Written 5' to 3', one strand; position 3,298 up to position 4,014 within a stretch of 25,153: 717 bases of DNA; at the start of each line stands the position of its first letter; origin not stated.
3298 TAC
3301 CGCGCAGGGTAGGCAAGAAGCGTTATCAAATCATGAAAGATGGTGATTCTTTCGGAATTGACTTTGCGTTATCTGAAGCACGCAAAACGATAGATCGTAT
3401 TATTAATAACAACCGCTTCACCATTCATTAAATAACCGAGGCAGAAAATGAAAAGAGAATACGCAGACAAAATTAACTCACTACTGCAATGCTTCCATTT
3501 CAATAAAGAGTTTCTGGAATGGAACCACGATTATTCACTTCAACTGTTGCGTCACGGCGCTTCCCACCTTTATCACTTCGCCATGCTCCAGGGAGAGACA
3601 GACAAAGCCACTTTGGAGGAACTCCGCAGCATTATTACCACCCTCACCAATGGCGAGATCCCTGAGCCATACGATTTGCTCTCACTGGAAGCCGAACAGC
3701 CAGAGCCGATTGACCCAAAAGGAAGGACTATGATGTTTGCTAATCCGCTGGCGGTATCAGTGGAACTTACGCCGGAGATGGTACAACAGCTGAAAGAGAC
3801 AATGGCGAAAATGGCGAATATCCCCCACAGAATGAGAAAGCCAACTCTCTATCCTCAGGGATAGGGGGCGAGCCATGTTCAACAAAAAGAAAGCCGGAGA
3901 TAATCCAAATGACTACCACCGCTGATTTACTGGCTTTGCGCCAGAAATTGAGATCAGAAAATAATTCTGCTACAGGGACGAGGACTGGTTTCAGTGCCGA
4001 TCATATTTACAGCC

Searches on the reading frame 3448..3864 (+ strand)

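Call 84: search_protein_families(library=padloc, proteins=[window:3448-3864:+], max_evalue=0.001)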
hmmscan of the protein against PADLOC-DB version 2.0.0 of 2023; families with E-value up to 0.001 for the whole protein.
window:3448-3864:+ (138 aa): 0 families

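Call 85: search_protein_families(library=phrogs, proteins=[window:3448-3864:+], max_evalue=0.00001)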
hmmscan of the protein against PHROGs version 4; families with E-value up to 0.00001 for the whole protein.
window:3448-3864:+ (138 aa): 1 family
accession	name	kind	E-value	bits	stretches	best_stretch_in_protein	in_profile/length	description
phrog_2549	-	unknown function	8.9e-30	103.6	1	1-79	1-78/80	-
